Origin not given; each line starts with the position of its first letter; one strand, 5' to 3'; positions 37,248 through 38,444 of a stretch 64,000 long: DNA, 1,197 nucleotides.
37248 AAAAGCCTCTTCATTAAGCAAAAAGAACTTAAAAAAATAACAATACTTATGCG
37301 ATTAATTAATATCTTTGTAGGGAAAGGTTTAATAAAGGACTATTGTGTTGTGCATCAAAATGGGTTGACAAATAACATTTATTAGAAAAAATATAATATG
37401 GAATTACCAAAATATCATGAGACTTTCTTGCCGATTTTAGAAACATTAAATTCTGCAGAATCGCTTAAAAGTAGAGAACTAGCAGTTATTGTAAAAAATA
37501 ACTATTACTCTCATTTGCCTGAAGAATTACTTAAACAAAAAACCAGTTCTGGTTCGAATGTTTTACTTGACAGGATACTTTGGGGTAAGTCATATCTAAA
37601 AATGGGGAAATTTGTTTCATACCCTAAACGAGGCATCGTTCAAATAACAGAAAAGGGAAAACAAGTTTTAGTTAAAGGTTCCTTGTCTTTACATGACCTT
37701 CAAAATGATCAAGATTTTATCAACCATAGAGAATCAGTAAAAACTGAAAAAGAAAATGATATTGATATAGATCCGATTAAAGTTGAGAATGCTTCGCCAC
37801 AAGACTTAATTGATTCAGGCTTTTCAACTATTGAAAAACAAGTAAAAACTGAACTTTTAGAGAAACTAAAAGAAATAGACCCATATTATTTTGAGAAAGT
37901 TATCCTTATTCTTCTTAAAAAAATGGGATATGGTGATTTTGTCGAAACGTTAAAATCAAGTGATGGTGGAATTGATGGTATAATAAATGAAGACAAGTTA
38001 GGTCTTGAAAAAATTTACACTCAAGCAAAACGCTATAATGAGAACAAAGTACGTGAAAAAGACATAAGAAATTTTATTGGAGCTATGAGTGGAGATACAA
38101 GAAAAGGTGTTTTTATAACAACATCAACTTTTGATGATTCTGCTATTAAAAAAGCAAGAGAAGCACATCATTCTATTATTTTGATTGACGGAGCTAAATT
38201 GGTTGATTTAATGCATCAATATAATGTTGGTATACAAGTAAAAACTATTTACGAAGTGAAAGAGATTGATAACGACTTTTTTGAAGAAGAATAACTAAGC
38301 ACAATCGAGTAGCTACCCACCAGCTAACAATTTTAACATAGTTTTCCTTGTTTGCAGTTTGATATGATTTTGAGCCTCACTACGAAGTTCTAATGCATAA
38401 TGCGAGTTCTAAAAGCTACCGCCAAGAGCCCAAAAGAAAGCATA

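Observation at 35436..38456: AT-rich three-gene accessory island (beta-barrel plus coupled lipoprotein, then Mrr) between queD and the LTD surface-protein gene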

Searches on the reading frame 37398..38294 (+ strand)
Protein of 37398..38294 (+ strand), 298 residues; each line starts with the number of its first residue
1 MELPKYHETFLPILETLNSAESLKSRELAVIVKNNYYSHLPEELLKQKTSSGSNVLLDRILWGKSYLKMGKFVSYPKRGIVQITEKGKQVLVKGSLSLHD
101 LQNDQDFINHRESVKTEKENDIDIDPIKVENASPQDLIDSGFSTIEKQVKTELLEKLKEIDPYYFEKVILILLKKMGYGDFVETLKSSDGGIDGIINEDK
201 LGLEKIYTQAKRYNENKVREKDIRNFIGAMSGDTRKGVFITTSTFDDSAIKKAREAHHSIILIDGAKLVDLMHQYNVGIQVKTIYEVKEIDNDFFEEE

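Call 7: search_protein_families(library=pfam, proteins=[window:37398-38294:+], max_evalue=0.1)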
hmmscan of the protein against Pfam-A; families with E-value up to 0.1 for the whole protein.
window:37398-38294:+ (298 aa): 3 families
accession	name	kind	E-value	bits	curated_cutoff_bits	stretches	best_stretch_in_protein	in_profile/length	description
PF04471.18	Mrr_cat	-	3e-33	114.8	21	1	157-272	1-115/115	Restriction endonuclease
PF14338.12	Mrr_N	-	1.7e-17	63.8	29.5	1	6-91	1-85/87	Mrr N-terminal domain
PF22722.2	NA-iREase1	-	4.4e-08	33.5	27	1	172-270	8-106/106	NACHT-associated inactive Restriction Endonuclease 1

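Call 13: find_encoding_contigs(protein=window:37398-38294:+, flank=10000, max_places=8)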
Protein window:37398-38294:+ (298 aa): 2 contigs read that carry it; 2 places shown.
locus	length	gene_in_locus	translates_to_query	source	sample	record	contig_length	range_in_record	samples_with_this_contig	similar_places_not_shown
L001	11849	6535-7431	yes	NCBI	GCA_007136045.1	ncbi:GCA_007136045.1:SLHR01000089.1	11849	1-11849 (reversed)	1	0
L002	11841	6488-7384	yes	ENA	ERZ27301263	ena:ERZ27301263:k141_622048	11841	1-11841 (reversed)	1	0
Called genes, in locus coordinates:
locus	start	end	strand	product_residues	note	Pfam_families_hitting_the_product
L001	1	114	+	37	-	?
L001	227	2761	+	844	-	-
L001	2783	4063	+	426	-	PF18942:DUF5689, PF16409:DUF5017 (weak)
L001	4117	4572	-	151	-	PF01242:PTPS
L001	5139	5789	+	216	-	PF13568:OMP_b-brl_2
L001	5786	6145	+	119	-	-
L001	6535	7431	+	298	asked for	PF14338:Mrr_N, PF04471:Mrr_cat, PF22722:NA-iREase1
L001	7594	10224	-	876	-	PF13205:Big_5 (faint), PF00932:LTD, PF13585:CHU_C (weak)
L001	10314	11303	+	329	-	PF01118:Semialdhyde_dh, PF02774:Semialdhyde_dhC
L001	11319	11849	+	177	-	?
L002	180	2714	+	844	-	-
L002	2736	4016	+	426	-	PF18942:DUF5689, PF16409:DUF5017 (weak)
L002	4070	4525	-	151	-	PF01242:PTPS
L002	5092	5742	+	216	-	PF13568:OMP_b-brl_2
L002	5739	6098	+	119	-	-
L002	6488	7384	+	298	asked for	PF14338:Mrr_N, PF04471:Mrr_cat, PF22722:NA-iREase1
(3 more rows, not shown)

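Call 58: find_homologous_proteins(query=window:37398-38294:+, max_evalue=1e-30)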
Query window:37398-38294:+ (298 aa): 7461 proteins with E <= 1e-30 among 8000 candidates; the best 120 are listed.
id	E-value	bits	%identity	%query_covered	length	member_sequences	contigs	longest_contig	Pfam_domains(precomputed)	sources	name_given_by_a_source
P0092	7.8e-189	644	100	100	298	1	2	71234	PF14338.13,PF22722.3,PF04471.19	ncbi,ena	-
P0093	1.6e-181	620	94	100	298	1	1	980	PF13156.13,PF14338.13,PF22722.3,PF04471.19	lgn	-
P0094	3.4e-179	612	94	100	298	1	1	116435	PF14338.13,PF22722.3,PF04471.19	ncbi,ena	-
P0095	1.5e-177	607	93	100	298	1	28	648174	PF13156.13,PF14338.13,PF22722.3,PF04471.19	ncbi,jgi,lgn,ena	jgi:restriction system protein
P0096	5.1e-177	605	92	100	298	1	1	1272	PF13156.13,PF14338.13,PF22722.3,PF04471.19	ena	-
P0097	4.3e-176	602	92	100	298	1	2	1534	PF13156.13,PF14338.13,PF22722.3,PF04471.19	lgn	-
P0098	3.6e-175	599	91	100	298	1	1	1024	PF13156.13,PF14338.13,PF22722.3,PF04471.19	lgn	-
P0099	1.3e-174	597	91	100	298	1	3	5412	PF13156.13,PF14338.13,PF22722.3,PF04471.19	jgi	jgi:restriction system protein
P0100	1.5e-174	597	91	100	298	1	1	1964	PF14338.13,PF22722.3,PF04471.19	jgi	jgi:restriction system protein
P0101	3.3e-174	596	92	100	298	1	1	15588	PF14338.13,PF22722.3,PF04471.19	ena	-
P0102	4.6e-174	595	91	100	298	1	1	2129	PF13156.13,PF14338.13,PF22722.3,PF04471.19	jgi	jgi:restriction system protein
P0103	6.1e-174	595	92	100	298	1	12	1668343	PF14338.13,PF22722.3,PF04471.19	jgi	jgi:restriction system protein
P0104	1.1e-173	594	91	100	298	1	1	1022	PF14338.13,PF22722.3,PF04471.19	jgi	-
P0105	2.4e-173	593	91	100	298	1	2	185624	PF14338.13,PF22722.3,PF04471.19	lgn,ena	-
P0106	3.0e-173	593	91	100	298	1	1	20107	PF14338.13,PF22722.3,PF04471.19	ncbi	-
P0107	3.9e-173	592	91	100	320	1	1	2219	PF14338.13,PF22722.3,PF04471.19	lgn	-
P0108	8.5e-173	591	90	100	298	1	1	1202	PF14338.13,PF22722.3,PF04471.19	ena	-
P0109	1.0e-172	591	90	100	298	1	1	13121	PF14338.13,PF22722.3,PF04471.19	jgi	jgi:restriction system protein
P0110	1.3e-172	591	90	100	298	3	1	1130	PF13156.13,PF14338.13,PF22722.3,PF04471.19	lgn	-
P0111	1.3e-172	591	90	100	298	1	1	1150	PF14338.13,PF22722.3,PF04471.19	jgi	jgi:restriction system protein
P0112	2.0e-172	590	90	100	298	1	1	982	PF13156.13,PF14338.13,PF22722.3,PF04471.19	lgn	-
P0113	3.4e-172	589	90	100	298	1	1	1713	PF14338.13,PF22722.3,PF04471.19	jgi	jgi:restriction system protein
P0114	7.1e-172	588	91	100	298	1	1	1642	PF14338.13,PF22722.3,PF04471.19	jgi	jgi:restriction system protein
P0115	1.0e-171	588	90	100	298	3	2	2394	PF14338.13,PF22722.3,PF04471.19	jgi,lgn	jgi:restriction system protein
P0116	1.3e-171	587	90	100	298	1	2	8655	PF13156.13,PF14338.13,PF22722.3,PF04471.19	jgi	-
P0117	1.5e-171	587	91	100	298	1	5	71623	PF13156.13,PF14338.13,PF22722.3,PF04471.19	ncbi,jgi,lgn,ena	jgi:restriction system protein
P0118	1.8e-171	587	89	100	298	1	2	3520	PF13156.13,PF14338.13,PF22722.3,PF04471.19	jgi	jgi:restriction system protein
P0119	2.4e-171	587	90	100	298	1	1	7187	PF14338.13,PF22722.3,PF04471.19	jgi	-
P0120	2.9e-171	586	89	100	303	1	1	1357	PF14338.13,PF22722.3,PF04471.19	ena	-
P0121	3.3e-171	586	89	100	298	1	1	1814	PF14338.13,PF22722.3,PF04471.19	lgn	-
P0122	3.7e-171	586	90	100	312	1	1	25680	PF13156.13,PF14338.13,PF22722.3,PF04471.19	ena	-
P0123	4.3e-171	586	91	100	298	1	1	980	PF14338.13,PF22722.3,PF04471.19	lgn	-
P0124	4.7e-171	586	89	100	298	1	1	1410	PF14338.13,PF22722.3,PF04471.19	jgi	-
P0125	4.9e-171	585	90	100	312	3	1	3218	PF14338.13,PF22722.3,PF04471.19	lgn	-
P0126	1.2e-170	584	89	100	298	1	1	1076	PF14338.13,PF22722.3,PF04471.19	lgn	-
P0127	2.4e-170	583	89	100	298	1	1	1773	PF14338.13,PF22722.3,PF04471.19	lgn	-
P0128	2.8e-170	583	89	100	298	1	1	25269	PF14338.13,PF22722.3,PF04471.19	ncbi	-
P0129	3.8e-170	583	89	100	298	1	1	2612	PF14338.13,PF22722.3,PF04471.19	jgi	-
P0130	5.9e-170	582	89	100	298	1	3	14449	PF13156.13,PF14338.13,PF22722.3,PF04471.19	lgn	-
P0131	8.7e-170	581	90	100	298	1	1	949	PF14338.13,PF22722.3,PF04471.19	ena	-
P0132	1.4e-169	581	89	100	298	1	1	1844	PF14338.13,PF22722.3,PF04471.19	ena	-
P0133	1.5e-169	581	89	100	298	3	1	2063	PF14338.13,PF22722.3,PF04471.19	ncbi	-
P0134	9.6e-169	578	87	100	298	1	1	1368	PF14338.13,PF22722.3,PF04471.19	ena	-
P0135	1.5e-168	577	88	100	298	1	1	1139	PF14338.13,PF22722.3,PF04471.19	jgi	jgi:restriction system protein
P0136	1.7e-168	577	88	100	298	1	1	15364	PF14338.13,PF22722.3,PF04471.19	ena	-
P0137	2.3e-167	573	87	100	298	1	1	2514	PF14338.13,PF22722.3,PF04471.19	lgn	-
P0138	3.2e-167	573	86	100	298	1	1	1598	PF14338.13,PF22722.3,PF04471.19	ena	-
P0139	1.1e-166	571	88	100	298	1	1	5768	PF14338.13,PF22722.3,PF04471.19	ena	-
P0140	2.2e-166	570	86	100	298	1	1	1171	PF14338.13,PF22722.3,PF04471.19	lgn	-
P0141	4.3e-166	569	86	100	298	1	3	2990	PF14338.13,PF22722.3,PF04471.19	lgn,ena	-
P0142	6.4e-166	569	86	100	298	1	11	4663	PF14338.13,PF22722.3,PF04471.19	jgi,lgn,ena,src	-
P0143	2.9e-165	567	87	100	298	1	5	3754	PF14338.13,PF22722.3,PF04471.19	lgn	-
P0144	2.9e-165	567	86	100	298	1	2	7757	PF14338.13,PF22722.3,PF04471.19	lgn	-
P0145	3.1e-165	566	86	100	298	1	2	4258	PF14338.13,PF22722.3,PF04471.19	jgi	jgi:restriction system protein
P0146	3.2e-165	566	86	100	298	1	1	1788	PF14338.13,PF22722.3,PF04471.19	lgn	-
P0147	3.2e-165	566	85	100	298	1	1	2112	PF14338.13,PF22722.3,PF04471.19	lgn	-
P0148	4.1e-165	566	87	100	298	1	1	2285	PF13156.13,PF14338.13,PF22722.3,PF04471.19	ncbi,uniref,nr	ncbi:restriction endonuclease [Carboxylicivirga marina]|uniref:restriction endonuclease n=1 Tax=Carb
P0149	6.1e-165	565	84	100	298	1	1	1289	PF14338.13,PF22722.3,PF04471.19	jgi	jgi:restriction system protein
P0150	6.6e-165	565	87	100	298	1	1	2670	PF14338.13,PF22722.3,PF04471.19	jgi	-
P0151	7.9e-165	565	85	100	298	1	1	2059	PF14338.13,PF22722.3,PF04471.19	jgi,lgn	jgi:restriction system protein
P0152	8.2e-165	565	85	100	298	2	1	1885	PF13156.13,PF14338.13,PF22722.3,PF04471.19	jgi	-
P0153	8.9e-165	565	86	100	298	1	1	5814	PF14338.13,PF22722.3,PF04471.19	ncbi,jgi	ncbi:MAG: restriction system protein [Cyclobacteriaceae bacterium]|jgi:restriction system protein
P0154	9.9e-165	565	87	100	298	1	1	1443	PF14338.13,PF22722.3,PF04471.19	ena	-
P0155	1.9e-164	564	85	100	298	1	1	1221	PF14338.13,PF22722.3,PF04471.19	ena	-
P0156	2.0e-164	564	86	100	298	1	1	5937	PF14338.13,PF22722.3,PF04471.19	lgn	-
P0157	2.1e-164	564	85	100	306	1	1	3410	PF14338.13,PF22722.3,PF04471.19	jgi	-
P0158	2.2e-164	564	86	100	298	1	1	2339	PF14338.13,PF22722.3,PF04471.19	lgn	-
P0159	2.5e-164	563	86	100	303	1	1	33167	PF14338.13,PF22722.3,PF04471.19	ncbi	ncbi:restriction endonuclease [Bacteroidota bacterium]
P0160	4.5e-164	563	86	100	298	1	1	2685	PF13156.13,PF14338.13,PF22722.3,PF04471.19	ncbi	ncbi:MAG TPA: restriction endonuclease [Bacteroidales bacterium]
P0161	5.8e-164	562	85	99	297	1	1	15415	PF14338.13,PF22722.3,PF04471.19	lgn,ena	-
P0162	6.0e-164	562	85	100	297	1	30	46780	PF13156.13,PF14338.13,PF22722.3,PF04471.19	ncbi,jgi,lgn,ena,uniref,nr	ncbi:Mrr restriction system protein [bioreactor metagenome]|jgi:restriction system protein|uniref:Mr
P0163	6.0e-164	562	86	100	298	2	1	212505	PF14338.13,PF22722.3,PF04471.19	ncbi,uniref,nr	ncbi:restriction endonuclease [Maribacter sp. 4G9]|uniref:restriction endonuclease n=1 Tax=Maribacte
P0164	7.4e-164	562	85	100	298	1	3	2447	PF14338.13,PF22722.3,PF04471.19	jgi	jgi:restriction system protein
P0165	8.9e-164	562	85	100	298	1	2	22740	PF14338.13,PF22722.3,PF04471.19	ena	-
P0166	1.0e-163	561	85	100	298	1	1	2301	PF14338.13,PF22722.3,PF04471.19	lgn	-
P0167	1.1e-163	561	86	100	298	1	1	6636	PF14338.13,PF22722.3,PF04471.19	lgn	-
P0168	1.3e-163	561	85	100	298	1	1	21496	PF14338.13,PF22722.3,PF04471.19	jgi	jgi:restriction system protein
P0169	1.4e-163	561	85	100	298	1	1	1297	PF14338.13,PF22722.3,PF04471.19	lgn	-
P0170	1.6e-163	561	85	100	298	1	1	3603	PF14338.13,PF22722.3,PF04471.19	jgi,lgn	jgi:restriction system protein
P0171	1.6e-163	561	86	100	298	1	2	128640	PF14338.13,PF22722.3,PF04471.19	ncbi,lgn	-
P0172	1.7e-163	561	86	100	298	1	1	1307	PF14338.13,PF22722.3,PF04471.19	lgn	-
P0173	1.8e-163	561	84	100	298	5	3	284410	PF13156.13,PF14338.13,PF22722.3,PF04471.19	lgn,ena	-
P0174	1.9e-163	561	85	100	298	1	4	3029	PF14338.13,PF22722.3,PF04471.19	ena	-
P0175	1.9e-163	561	86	100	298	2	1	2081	PF14338.13,PF22722.3,PF04471.19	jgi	jgi:restriction system protein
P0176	2.0e-163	560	86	100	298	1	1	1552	PF14338.13,PF22722.3,PF04471.19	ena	-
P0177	2.1e-163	560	85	100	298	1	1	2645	PF14338.13,PF22722.3,PF04471.19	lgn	-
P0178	2.4e-163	560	85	100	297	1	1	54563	PF13156.13,PF14338.13,PF22722.3,PF04471.19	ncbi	-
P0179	3.3e-163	560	85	100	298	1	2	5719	PF14338.13,PF22722.3,PF04471.19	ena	-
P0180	4.4e-163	559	85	100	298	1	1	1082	PF14338.13,PF22722.3,PF04471.19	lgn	-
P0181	4.5e-163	559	85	100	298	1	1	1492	PF14338.13,PF22722.3,PF04471.19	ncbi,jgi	jgi:restriction system protein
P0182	4.6e-163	559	85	100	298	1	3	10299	PF14338.13,PF22722.3,PF04471.19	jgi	jgi:restriction system protein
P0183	4.9e-163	559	85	100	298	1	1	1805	PF14338.13,PF22722.3,PF04471.19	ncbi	-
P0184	5.1e-163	559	85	100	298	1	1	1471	PF14338.13,PF22722.3,PF04471.19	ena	-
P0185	5.9e-163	559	85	100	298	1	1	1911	PF14338.13,PF22722.3,PF04471.19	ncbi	-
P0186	6.4e-163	559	84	99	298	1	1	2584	PF14338.13,PF22722.3,PF04471.19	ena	-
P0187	6.6e-163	559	86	100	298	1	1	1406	PF14338.13,PF22722.3,PF04471.19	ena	-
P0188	7.2e-163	559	85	100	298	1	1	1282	PF14338.13,PF22722.3,PF04471.19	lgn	-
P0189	7.6e-163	559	85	100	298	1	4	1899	PF14338.13,PF22722.3,PF04471.19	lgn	-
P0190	7.7e-163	559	84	100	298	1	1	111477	PF14338.13,PF22722.3,PF04471.19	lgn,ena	-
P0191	7.7e-163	559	85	100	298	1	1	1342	PF14338.13,PF22722.3,PF04471.19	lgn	-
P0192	9.3e-163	558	85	100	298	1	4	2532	PF14338.13,PF22722.3,PF04471.19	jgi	jgi:restriction system protein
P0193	9.5e-163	558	84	100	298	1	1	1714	PF14338.13,PF22722.3,PF04471.19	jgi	jgi:restriction system protein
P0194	1.0e-162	558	85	100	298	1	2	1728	PF14338.13,PF22722.3,PF04471.19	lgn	-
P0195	1.1e-162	558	85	100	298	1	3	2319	PF14338.13,PF22722.3,PF04471.19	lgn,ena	-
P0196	1.2e-162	558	85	100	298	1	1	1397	PF14338.13,PF22722.3,PF04471.19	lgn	-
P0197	1.2e-162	558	85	100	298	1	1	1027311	PF14338.13,PF22722.3,PF04471.19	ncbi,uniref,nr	ncbi:restriction endonuclease [Maribacter luteus]|uniref:restriction endonuclease n=1 Tax=Maribacter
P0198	1.4e-162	558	85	100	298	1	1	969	PF14338.13,PF22722.3,PF04471.19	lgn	-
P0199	1.5e-162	558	85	100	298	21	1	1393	PF14338.13,PF22722.3,PF04471.19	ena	-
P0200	1.8e-162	557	85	100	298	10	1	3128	PF14338.13,PF22722.3,PF04471.19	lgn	-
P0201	1.8e-162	557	86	100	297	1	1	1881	PF14338.13,PF22722.3,PF04471.19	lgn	-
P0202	1.9e-162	557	85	100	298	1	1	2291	PF14338.13,PF22722.3,PF04471.19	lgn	-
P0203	2.7e-162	557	85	99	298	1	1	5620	PF14338.13,PF22722.3,PF04471.19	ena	-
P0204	3.6e-162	556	85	100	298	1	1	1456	PF14338.13,PF22722.3,PF04471.19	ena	-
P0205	3.6e-162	556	84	100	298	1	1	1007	PF14338.13,PF22722.3,PF04471.19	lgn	-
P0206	4.3e-162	556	86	100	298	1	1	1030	PF14338.13,PF22722.3,PF04471.19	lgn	-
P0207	4.6e-162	556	84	100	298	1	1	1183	PF14338.13,PF22722.3,PF04471.19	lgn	-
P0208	4.6e-162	556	85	100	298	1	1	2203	PF14338.13,PF22722.3,PF04471.19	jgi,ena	-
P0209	4.7e-162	556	85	100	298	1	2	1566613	PF14338.13,PF22722.3,PF04471.19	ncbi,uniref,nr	ncbi:restriction endonuclease [Robertkochia marina]|uniref:Restriction endonuclease n=1 Tax=Robertko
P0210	4.8e-162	556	86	100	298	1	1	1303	PF14338.13,PF22722.3,PF04471.19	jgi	jgi:restriction system protein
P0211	4.8e-162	556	85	100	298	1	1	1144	PF14338.13,PF22722.3,PF04471.19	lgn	-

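Call 60: find_encoding_contigs(protein=P0095, flank=5000, max_places=8)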
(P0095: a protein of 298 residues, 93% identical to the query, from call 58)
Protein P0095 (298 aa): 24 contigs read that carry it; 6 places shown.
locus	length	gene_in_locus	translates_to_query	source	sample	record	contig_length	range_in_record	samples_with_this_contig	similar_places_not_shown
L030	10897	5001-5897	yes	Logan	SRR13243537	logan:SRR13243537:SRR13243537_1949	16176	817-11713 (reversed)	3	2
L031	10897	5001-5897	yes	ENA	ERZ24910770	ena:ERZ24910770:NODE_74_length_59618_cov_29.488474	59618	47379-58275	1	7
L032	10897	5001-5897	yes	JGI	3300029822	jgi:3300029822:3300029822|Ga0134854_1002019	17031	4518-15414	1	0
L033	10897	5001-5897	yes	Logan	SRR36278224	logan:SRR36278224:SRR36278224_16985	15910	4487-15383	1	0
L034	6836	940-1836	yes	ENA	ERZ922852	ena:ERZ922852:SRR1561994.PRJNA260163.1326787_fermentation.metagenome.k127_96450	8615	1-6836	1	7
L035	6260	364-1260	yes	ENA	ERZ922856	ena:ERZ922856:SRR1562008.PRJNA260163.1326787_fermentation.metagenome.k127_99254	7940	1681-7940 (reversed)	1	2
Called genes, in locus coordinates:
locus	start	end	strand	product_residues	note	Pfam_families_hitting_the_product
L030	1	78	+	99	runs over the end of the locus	-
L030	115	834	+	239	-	-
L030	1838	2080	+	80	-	-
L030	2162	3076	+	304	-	PF13479:AAA_24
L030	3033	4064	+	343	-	PF12987:DUF3871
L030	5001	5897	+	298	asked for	PF14338:Mrr_N, PF04471:Mrr_cat, PF13156:Mrr_cat_2 (weak), PF22722:NA-iREase1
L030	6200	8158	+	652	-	PF01555:N6_N4_Mtase, PF18273:T3RM_EcoP15I_C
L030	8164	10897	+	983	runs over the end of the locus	PF00270:DEAD (faint), PF04851:ResIII, PF19778:RE_endonuc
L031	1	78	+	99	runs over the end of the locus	-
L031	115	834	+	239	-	-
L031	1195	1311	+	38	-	-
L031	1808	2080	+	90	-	-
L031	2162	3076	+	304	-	PF13479:AAA_24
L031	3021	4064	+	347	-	PF12987:DUF3871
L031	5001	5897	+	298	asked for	PF14338:Mrr_N, PF04471:Mrr_cat, PF13156:Mrr_cat_2 (weak), PF22722:NA-iREase1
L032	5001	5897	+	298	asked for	PF14338:Mrr_N, PF04471:Mrr_cat, PF13156:Mrr_cat_2 (weak), PF22722:NA-iREase1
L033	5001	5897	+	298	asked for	PF14338:Mrr_N, PF04471:Mrr_cat, PF13156:Mrr_cat_2 (weak), PF22722:NA-iREase1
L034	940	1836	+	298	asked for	PF14338:Mrr_N, PF04471:Mrr_cat, PF13156:Mrr_cat_2 (weak), PF22722:NA-iREase1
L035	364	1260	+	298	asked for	PF14338:Mrr_N, PF04471:Mrr_cat, PF13156:Mrr_cat_2 (weak), PF22722:NA-iREase1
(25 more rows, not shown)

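Call 61: find_encoding_contigs(protein=P0094, flank=5000, max_places=4)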
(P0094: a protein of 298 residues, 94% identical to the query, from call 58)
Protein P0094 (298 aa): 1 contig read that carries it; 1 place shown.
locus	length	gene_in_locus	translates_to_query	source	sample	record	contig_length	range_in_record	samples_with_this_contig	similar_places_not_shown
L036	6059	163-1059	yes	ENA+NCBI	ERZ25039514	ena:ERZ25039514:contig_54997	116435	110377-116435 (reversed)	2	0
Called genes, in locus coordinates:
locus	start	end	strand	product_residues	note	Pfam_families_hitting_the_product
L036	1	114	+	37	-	?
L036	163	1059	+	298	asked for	PF14338:Mrr_N, PF04471:Mrr_cat, PF22722:NA-iREase1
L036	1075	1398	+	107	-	-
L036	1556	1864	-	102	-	-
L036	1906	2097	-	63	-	-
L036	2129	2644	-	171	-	PF01435:Peptidase_M48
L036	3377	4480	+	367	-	PF03308:MeaB, PF02492:cobW (faint), PF03029:ATP_bind_1 (weak)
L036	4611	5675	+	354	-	PF01594:AI-2E_transport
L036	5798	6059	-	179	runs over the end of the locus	PF03741:TerC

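Call 73: search_protein_families(library=pfam, proteins=[L036:1075-1398:+, L030:3033-4064:+, L030:115-834:+], max_evalue=0.01)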
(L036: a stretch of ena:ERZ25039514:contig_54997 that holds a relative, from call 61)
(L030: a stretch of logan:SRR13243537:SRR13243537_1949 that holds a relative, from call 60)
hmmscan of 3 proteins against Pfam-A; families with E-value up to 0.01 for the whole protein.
L036:1075-1398:+ (107 aa): 2 families
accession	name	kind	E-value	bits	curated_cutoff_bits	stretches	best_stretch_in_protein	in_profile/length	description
PF14279.12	HNH_5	-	0.00049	20.4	27.5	1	22-74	1-49/56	HNH endonuclease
PF01844.29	HNH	-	0.0043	17.6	21.4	1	22-70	1-46/47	HNH endonuclease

L030:3033-4064:+ (343 aa): 1 family
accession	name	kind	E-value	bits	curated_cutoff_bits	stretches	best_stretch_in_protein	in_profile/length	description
PF12987.12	DUF3871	-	6.6e-143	475.8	27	1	33-342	11-318/318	Domain of unknown function, B. Theta Gene description (DUF3871)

L030:115-834:+ (239 aa): 0 families

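Call 74: find_encoding_contigs(protein=P0103, flank=4000, max_places=10)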
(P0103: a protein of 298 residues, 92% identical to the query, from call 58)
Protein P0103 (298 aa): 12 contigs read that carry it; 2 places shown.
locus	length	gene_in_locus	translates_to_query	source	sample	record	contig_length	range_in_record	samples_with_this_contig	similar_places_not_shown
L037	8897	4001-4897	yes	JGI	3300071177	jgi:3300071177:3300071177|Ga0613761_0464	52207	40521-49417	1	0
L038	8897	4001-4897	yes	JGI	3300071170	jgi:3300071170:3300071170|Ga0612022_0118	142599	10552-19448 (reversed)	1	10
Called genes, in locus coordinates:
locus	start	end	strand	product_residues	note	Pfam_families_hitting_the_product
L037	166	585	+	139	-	PF08937:ThsB_TIR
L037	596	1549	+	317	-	PF00656:Peptidase_C14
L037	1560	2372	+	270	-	PF01582:TIR, PF08937:ThsB_TIR (faint), PF10137:CAP12-PCTIR_TIR (faint), PF13676:TIR_2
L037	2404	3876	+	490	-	PF18476:PIN_8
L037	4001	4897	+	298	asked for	PF14338:Mrr_N, PF04471:Mrr_cat, PF22722:NA-iREase1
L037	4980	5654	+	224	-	PF08378:NERD, PF01396:Zn_ribbon_Top1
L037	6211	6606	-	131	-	-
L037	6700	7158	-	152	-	PF19781:DUF6266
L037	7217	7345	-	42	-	-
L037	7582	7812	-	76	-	-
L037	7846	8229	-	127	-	-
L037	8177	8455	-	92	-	-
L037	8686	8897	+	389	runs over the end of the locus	PF13646:HEAT_2 (faint)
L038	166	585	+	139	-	PF08937:ThsB_TIR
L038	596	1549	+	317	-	PF00656:Peptidase_C14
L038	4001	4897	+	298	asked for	PF14338:Mrr_N, PF04471:Mrr_cat, PF22722:NA-iREase1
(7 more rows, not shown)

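Call 84: search_protein_families(library=padloc, proteins=[window:37398-38294:+], max_evalue=0.01)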
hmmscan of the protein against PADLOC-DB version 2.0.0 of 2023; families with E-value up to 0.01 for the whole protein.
window:37398-38294:+ (298 aa): 8 families
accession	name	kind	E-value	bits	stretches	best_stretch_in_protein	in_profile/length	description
PDLC03657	mREase_IV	-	2.4e-52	176.2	1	1-297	1-316/317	Type IV methyl-directed restriction enzyme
PDLC04796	PDC-S02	-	6.4e-24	82.6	1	132-298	215-382/390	-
PDLC04806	PDC-S02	-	3.3e-23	80.5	1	140-275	165-303/324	-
PDLC04819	PDC-S02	-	1.3e-20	71.9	1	130-275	165-309/334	-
PDLC04815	PDC-S02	-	6.6e-07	27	1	130-275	182-322/346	-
PDLC03203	mREase_II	-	2e-06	25.3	1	151-275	244-374/393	Type II methyl-directed restriction enzyme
PDLC03663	mREase_IV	-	5e-06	23.5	1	157-274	409-525/544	Type IV methyl-directed restriction enzyme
PDLC03206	mREase_II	-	0.0006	16.5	1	184-272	303-396/434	Type II methyl-directed restriction enzyme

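Call 85: search_protein_families(library=ncbifam, proteins=[window:37398-38294:+], max_evalue=0.01)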
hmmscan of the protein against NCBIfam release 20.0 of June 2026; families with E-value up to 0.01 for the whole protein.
window:37398-38294:+ (298 aa): 0 families
